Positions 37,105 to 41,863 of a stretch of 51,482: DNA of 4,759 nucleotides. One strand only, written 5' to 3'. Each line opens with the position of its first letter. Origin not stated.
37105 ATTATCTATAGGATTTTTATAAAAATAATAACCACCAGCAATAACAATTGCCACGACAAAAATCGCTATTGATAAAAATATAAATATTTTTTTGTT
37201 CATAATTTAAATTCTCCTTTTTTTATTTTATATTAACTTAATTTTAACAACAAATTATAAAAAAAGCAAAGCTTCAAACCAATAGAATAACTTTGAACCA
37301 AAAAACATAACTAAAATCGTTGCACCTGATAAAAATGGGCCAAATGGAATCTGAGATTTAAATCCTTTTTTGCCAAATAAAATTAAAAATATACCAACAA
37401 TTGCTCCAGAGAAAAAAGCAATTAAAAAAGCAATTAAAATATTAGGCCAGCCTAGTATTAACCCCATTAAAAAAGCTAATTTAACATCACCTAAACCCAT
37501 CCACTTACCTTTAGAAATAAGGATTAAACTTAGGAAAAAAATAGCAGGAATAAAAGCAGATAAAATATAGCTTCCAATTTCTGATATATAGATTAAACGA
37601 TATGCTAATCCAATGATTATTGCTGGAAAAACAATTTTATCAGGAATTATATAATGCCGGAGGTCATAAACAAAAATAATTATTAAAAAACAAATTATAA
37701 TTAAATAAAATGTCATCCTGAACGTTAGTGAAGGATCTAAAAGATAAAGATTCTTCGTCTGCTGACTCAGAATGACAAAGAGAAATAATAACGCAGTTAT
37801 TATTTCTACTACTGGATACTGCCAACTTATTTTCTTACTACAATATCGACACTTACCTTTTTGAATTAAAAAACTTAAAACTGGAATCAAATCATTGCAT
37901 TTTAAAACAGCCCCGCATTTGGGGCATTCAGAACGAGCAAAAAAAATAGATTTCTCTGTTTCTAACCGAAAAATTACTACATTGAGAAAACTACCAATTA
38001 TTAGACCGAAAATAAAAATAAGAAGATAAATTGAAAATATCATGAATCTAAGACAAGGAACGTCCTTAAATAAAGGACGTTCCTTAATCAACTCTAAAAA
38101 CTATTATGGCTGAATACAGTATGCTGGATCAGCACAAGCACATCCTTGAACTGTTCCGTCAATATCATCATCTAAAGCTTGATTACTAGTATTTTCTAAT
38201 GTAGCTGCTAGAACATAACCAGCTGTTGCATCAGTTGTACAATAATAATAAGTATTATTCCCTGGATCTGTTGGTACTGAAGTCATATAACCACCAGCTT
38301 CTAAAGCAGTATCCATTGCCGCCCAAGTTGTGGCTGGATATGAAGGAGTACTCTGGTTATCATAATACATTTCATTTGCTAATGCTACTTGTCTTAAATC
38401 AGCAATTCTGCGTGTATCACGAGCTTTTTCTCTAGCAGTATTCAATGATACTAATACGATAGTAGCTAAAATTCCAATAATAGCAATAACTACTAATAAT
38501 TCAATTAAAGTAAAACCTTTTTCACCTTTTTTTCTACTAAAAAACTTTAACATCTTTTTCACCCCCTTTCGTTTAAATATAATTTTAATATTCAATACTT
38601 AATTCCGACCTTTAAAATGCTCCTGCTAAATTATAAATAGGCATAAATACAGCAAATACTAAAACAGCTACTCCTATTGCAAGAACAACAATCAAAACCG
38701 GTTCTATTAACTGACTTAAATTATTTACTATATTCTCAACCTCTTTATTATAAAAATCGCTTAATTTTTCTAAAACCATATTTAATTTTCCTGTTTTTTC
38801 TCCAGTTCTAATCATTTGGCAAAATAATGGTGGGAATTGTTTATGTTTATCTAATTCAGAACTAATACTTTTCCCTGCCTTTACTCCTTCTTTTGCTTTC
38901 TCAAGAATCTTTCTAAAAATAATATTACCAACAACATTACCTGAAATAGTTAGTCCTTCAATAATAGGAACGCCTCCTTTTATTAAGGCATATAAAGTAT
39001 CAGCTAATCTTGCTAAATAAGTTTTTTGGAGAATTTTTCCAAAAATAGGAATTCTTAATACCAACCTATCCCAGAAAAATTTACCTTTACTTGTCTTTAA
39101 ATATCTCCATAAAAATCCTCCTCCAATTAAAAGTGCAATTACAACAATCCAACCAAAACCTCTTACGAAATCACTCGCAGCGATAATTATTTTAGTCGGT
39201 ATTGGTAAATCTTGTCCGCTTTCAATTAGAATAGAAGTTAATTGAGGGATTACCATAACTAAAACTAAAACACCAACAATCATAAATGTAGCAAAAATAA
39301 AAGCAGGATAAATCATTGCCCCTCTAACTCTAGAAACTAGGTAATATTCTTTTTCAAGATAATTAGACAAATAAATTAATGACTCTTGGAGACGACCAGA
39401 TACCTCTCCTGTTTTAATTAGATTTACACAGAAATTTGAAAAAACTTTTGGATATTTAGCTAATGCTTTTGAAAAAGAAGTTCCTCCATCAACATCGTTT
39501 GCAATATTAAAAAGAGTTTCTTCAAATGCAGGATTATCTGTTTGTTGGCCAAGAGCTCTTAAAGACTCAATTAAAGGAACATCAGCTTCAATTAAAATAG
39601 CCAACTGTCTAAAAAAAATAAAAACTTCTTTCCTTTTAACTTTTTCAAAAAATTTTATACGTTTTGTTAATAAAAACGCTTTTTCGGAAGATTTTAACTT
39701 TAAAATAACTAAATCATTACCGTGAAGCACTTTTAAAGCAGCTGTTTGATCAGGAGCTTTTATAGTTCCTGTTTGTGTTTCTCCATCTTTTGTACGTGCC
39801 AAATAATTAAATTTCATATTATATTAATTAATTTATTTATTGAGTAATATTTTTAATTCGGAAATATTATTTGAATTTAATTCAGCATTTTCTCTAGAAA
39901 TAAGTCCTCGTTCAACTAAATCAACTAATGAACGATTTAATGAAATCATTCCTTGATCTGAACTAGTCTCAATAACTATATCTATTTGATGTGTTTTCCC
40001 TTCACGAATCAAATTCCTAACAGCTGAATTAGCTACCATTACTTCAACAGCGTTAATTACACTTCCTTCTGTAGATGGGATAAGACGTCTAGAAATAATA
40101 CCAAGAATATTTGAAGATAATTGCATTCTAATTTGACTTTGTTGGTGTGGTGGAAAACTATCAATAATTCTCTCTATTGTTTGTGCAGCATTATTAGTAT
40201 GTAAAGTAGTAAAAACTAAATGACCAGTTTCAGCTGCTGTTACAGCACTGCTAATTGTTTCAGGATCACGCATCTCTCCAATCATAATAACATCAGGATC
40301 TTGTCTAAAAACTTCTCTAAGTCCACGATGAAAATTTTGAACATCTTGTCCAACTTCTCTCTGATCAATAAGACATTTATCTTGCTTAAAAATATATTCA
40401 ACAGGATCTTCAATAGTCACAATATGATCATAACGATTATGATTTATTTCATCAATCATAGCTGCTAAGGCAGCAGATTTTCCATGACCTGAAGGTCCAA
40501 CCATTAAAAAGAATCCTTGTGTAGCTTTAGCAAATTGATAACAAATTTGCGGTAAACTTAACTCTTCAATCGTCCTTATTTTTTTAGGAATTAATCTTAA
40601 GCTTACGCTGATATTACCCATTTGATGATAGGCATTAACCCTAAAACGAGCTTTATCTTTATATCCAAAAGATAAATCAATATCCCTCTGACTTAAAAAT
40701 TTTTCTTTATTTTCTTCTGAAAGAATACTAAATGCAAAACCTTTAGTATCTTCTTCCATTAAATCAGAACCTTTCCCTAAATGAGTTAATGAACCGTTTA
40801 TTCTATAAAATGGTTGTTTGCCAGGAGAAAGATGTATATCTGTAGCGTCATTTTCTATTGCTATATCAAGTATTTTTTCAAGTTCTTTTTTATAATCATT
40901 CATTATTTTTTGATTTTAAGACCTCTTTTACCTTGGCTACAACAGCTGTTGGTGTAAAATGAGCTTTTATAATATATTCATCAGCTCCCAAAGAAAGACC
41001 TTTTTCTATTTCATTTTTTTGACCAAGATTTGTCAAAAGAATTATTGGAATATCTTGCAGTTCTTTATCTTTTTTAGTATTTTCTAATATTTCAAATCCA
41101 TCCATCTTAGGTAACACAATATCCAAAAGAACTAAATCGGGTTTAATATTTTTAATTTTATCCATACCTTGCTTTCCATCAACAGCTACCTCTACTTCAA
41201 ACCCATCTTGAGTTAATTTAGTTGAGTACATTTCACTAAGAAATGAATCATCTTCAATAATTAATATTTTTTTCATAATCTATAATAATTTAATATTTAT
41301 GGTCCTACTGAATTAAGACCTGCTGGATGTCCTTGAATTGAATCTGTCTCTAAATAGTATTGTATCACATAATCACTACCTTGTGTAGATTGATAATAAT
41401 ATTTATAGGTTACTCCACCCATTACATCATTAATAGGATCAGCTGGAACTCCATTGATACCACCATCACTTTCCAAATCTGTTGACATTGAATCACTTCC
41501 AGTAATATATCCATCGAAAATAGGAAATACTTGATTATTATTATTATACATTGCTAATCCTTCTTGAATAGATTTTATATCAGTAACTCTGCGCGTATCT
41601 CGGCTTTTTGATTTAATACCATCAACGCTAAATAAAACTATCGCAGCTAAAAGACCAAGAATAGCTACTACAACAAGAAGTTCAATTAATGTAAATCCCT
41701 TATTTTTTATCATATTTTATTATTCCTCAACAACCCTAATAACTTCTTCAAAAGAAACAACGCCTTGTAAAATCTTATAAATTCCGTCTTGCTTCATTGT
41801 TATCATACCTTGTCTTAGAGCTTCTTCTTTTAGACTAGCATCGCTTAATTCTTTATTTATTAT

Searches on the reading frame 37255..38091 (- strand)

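Call 9: search_protein_families(library=ncbifam, proteins=[window:37255-38091:-], max_evalue=0.001)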
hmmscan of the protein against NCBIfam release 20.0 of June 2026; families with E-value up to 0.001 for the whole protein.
window:37255-38091:- (278 aa): 0 families

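Call 10: search_protein_families(library=pfam, proteins=[window:37255-38091:-], max_evalue=0.001)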
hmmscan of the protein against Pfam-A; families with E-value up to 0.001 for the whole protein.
window:37255-38091:- (278 aa): 2 families
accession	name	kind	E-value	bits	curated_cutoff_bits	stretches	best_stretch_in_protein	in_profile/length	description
PF06750.18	A24_N_bact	-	1.9e-33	114.8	23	1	27-108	1-82/84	Bacterial Peptidase A24 N-terminal domain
PF01478.23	Peptidase_A24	-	7.2e-19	68.6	26.5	1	130-234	1-104/104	Type IV leader peptidase family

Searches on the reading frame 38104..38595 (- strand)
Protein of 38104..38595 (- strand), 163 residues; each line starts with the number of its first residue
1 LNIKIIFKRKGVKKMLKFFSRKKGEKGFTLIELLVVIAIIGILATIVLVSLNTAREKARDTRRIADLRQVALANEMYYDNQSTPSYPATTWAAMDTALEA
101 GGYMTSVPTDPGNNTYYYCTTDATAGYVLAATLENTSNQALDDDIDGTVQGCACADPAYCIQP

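Call 9: search_protein_families(library=ncbifam, proteins=[window:38104-38595:-], max_evalue=0.001)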
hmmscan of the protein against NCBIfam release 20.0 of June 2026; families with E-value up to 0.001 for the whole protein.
window:38104-38595:- (163 aa): 11 families
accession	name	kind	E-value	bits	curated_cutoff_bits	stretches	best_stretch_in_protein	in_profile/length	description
TIGR01710.1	typeII_sec_gspG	equivalog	4.5e-14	52.6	88.85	1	26-129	1-112/134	type II secretion system major pseudopilin GspG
TIGR01708.2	typeII_sec_gspH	equivalog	5e-10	39.6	80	1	25-63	1-39/169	type II secretion system minor pseudopilin GspH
TIGR02532.1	IV_pilin_GFxxxE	domain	2.8e-09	36.4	16.3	1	26-48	2-24/24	prepilin-type N-terminal cleavage/methylation domain-containing protein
NF041013.1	T4P_ComGE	equivalog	7.6e-07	29.1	49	1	25-72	3-50/83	competence type IV pilus minor pilin ComGE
NF041775.1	typeIV_PilA_Myxo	equivalog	1e-06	28.9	400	1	25-78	10-63/214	type IV pilin protein PilA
NF040999.1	pilin_ComGC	equivalog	2e-06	27.9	75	1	25-77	1-53/84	competence type IV pilus major pilin ComGC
NF007862.0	PRK10574.1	equivalog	2.6e-06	27.6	138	1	25-58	4-37/145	prepilin peptidase-dependent pilin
TIGR02596.1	TIGR02596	subfamily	9.9e-05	22.5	70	1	28-55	1-28/196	Verru_Chthon cassette protein D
NF007800.0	PRK10506.1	equivalog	0.00013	21.9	158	1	23-69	6-52/163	prepilin peptidase-dependent protein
NF040982.1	ComGD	equivalog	0.00027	21.3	70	1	25-67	1-43/139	competence type IV pilus minor pilin ComGD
TIGR01707.1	gspI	equivalog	0.00042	20.8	44.35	1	27-73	1-41/101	type II secretion system minor pseudopilin GspI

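Call 10: search_protein_families(library=pfam, proteins=[window:38104-38595:-], max_evalue=0.001)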
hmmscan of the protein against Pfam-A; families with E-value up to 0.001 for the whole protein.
window:38104-38595:- (163 aa): 1 family
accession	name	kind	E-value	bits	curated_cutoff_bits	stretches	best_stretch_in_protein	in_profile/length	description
PF07963.17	N_methyl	-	6.2e-10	38.7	21.2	1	23-48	2-27/27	Prokaryotic N-terminal methylation motif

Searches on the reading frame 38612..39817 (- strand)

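Call 9: search_protein_families(library=ncbifam, proteins=[window:38612-39817:-], max_evalue=0.001)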
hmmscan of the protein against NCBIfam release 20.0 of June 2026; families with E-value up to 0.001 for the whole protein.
window:38612-39817:- (401 aa): 6 families
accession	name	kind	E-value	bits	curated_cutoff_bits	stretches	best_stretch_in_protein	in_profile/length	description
TIGR02120.1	GspF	equivalog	2.2e-105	353.2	424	1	3-397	1-397/401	type II secretion system inner membrane protein GspF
NF052607.1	T4PiliAsmPilCThrm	equivalog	4.3e-95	319.2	700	1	3-399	4-402/406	type IV pilus assembly protein PilC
NF052606.1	T4PiliAsmPilCMyx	equivalog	1e-85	288.2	700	1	2-400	21-417/419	type IV pilus assembly protein PilC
NF007861.0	PRK10573.1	equivalog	4.6e-78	263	401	1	4-399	8-396/401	protein transport protein HofC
NF047826.1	T3SSXpsF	equivalog_domain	3.1e-64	217.3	650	1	3-400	4-403/405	type II secretion system protein XpsF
NF041012.2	T4P_ComGB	equivalog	3.6e-38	131.8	240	1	68-397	6-330/332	competence type IV pilus assembly protein ComGB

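Call 10: search_protein_families(library=pfam, proteins=[window:38612-39817:-], max_evalue=0.001)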
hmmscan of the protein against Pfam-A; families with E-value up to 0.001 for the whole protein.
window:38612-39817:- (401 aa): 1 family
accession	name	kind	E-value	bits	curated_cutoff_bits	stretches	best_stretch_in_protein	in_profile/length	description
PF00482.28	T2SSF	-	3.4e-61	205.2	25.2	2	68-191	1-125/125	Type II secretion system (T2SS), protein F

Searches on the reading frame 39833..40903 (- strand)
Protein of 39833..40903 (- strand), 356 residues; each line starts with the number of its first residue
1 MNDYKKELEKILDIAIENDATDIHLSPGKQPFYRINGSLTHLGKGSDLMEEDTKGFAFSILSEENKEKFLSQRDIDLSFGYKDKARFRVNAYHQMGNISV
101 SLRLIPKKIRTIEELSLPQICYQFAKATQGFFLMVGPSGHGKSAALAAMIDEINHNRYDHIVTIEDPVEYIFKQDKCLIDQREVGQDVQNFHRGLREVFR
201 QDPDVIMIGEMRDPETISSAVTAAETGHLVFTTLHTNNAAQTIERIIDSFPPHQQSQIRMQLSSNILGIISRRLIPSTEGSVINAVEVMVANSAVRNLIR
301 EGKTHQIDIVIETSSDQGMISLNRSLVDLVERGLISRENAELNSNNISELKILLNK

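Call 9: search_protein_families(library=ncbifam, proteins=[window:39833-40903:-], max_evalue=0.001)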
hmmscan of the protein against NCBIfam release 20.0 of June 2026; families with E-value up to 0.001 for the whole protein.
window:39833-40903:- (356 aa): 17 families
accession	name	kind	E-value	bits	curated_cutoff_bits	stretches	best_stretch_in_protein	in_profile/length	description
TIGR01420.1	pilT_fam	subfamily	4.4e-127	424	319.1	1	8-346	2-340/343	PilT/PilU family type 4a pilus ATPase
TIGR02525.1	plasmid_TraJ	equivalog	2.5e-42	145.2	368.3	1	86-315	101-338/372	plasmid transfer ATPase TraJ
TIGR02524.1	dot_icm_DotB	equivalog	8.9e-42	143.5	463.3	1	7-313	5-323/358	Dot/Icm type IV secretion system ATPase DotB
TIGR02533.1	type_II_gspE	equivalog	8.6e-39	133.5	630.25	1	9-275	114-379/486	type II secretion system ATPase GspE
NF007755.0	PRK10436.1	equivalog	3.2e-38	131.6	617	1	7-274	88-354/465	type II secretion system protein GspE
TIGR02538.1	type_IV_pilB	equivalog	5.2e-38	131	675.65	1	8-248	185-431/564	type IV-A pilus assembly ATPase PilB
NF041000.1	ATPase_ComGA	equivalog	5.1e-37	127.3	300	1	10-276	2-266/267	competence type IV pilus ATPase ComGA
NF053534.1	T4PilAsmATPsTfpB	equivalog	8.8e-32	110.2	850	1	123-275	330-472/584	type IV pilus assembly ATPase TfpB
TIGR02782.1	TrbB_P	equivalog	2.8e-12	46.5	304.55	1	132-259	139-265/303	P-type conjugative transfer ATPase TrbB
NF058587.1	archaellum_moto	equivalog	3.2e-11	42.7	550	1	133-247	279-394/527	archaellum flagellar ATPase motor FlaI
NF053672.1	bindosome_BasE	exception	1.1e-10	40.9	1000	1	128-271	269-411/512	bindosome assembly system ATPase subunit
TIGR02788.1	VirB11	equivalog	1.1e-09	37.7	249.95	1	132-248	147-264/308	P-type DNA transfer ATPase VirB11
TIGR03819.1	heli_sec_ATPase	hypoth_equivalog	2e-09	37.1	373.15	1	130-245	179-296/340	TadA family conjugal transfer-associated ATPase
NF010469.0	PRK13894.1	subfamily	2.2e-09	37.1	508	1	132-247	152-265/320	conjugal transfer ATPase TrbB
NF010407.0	PRK13833.1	subfamily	3.8e-08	33.1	499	1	133-247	148-260/323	conjugal transfer protein TrbB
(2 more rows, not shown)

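Call 10: search_protein_families(library=pfam, proteins=[window:39833-40903:-], max_evalue=0.001)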
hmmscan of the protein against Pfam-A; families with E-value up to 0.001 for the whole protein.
window:39833-40903:- (356 aa): 1 family
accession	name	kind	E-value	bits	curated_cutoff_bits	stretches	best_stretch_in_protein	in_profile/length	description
PF00437.27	T2SSE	-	2.4e-44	151.9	24.9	1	6-323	10-333/370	Type II/IV secretion system protein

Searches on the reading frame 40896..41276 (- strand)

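Call 9: search_protein_families(library=ncbifam, proteins=[window:40896-41276:-], max_evalue=0.001)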
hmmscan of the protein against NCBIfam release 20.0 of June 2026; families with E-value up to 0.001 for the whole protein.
window:40896-41276:- (126 aa): 94 families (the best 25 are shown)
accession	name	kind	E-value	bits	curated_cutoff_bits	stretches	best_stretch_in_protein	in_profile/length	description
TIGR02154.1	PhoB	equivalog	2.6e-28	98.9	296.2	1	2-123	3-123/226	phosphate regulon transcriptional regulator PhoB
NF040689.1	MtrAB_MtrA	equivalog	3.5e-27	95.2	300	1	4-125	1-118/219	MtrAB system response regulator MtrA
NF040534.1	resp_reg_YycF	equivalog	5.9e-26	91.2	340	1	2-124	1-119/231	response regulator YycF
NF045944.1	ResRegRpaBCyano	equivalog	1.9e-25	89.6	330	1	5-123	1-115/229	response regulator transcription factor RpaB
NF007135.0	PRK09581.1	equivalog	5.3e-24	84.8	474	1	2-121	3-121/457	PleD family two-component system response regulator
NF041733.1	resp_reg_CseB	equivalog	1.7e-23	83.2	350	1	3-123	2-118/228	two-component system response regulator CseB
NF053854.1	RespRegPhoBBctds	equivalog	2e-23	82.9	270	1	4-124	1-119/225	two-component system response regulator PhoB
NF008296.0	PRK11083.1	equivalog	1.7e-22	80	273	1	2-123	4-121/228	two-component system response regulator CreB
NF033117.2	vanR_ACDEGLN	exception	4.6e-22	78.7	350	1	4-121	1-114/226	VanR-ABDEGLN family response regulator transcription factor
NF007005.1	PRK09468.1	equivalog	1.9e-21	76.6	331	1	2-125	4-124/237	osmolarity response regulator transcription factor OmpR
NF007546.0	PRK10161.1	equivalog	2.7e-21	76.2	471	1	2-121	3-121/229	phosphate response regulator transcription factor PhoB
TIGR01387.1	cztR_silR_copR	subfamily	3.2e-21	76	279.2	1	4-124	1-118/218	heavy metal response regulator transcription factor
NF008199.0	PRK10955.1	equivalog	6.8e-21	75.3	341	1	1-123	1-118/232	envelope stress response regulator transcription factor CpxR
TIGR02875.1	spore_0_A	equivalog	1.4e-20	73.7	200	1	3-123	4-125/262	sporulation transcription factor Spo0A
NF012227.0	AdeR_RR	equivalog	1.6e-20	73.6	340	1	2-123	12-129/239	efflux system response regulator transcription factor AdeR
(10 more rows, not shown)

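Call 10: search_protein_families(library=pfam, proteins=[window:40896-41276:-], max_evalue=0.001)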
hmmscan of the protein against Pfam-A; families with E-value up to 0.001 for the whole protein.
window:40896-41276:- (126 aa): 1 family
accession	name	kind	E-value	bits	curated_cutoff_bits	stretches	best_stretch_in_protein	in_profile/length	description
PF00072.30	Response_reg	-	1.3e-23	83.7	30.2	1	4-113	1-107/111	Response regulator receiver domain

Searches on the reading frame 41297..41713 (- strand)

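Call 9: search_protein_families(library=ncbifam, proteins=[window:41297-41713:-], max_evalue=0.001)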
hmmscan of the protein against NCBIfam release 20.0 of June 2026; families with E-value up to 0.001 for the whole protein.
window:41297-41713:- (138 aa): 10 families
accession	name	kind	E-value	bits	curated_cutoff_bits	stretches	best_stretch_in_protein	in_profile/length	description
TIGR01710.1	typeII_sec_gspG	equivalog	5.6e-13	49.1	88.85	1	5-67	1-63/134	type II secretion system major pseudopilin GspG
TIGR02532.1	IV_pilin_GFxxxE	domain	3.2e-09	36.2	16.3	1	5-27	2-24/24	prepilin-type N-terminal cleavage/methylation domain-containing protein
TIGR01708.2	typeII_sec_gspH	equivalog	3e-08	33.8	80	1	5-38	2-35/169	type II secretion system minor pseudopilin GspH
NF041775.1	typeIV_PilA_Myxo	equivalog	5.5e-08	33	400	1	3-49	9-55/214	type IV pilin protein PilA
NF041013.1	T4P_ComGE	equivalog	6.4e-06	26.2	49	1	3-41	2-40/83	competence type IV pilus minor pilin ComGE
NF007862.0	PRK10574.1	equivalog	8.4e-06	26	138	1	1-32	1-32/145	prepilin peptidase-dependent pilin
TIGR02596.1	TIGR02596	subfamily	7.6e-05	22.9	70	1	7-36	1-30/196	Verru_Chthon cassette protein D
NF040999.1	pilin_ComGC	equivalog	0.00032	20.9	75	1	5-61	2-58/84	competence type IV pilus major pilin ComGC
NF007800.0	PRK10506.1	equivalog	0.00073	19.4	158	1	1-47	5-51/163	prepilin peptidase-dependent protein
NF040982.1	ComGD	equivalog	0.00096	19.6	70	0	4-47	1-44/139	competence type IV pilus minor pilin ComGD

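Call 10: search_protein_families(library=pfam, proteins=[window:41297-41713:-], max_evalue=0.001)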
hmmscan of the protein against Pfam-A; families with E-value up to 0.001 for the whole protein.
window:41297-41713:- (138 aa): 1 family
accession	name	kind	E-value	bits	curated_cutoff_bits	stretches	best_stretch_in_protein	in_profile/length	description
PF07963.17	N_methyl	-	4.3e-09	36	21.2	1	3-27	3-27/27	Prokaryotic N-terminal methylation motif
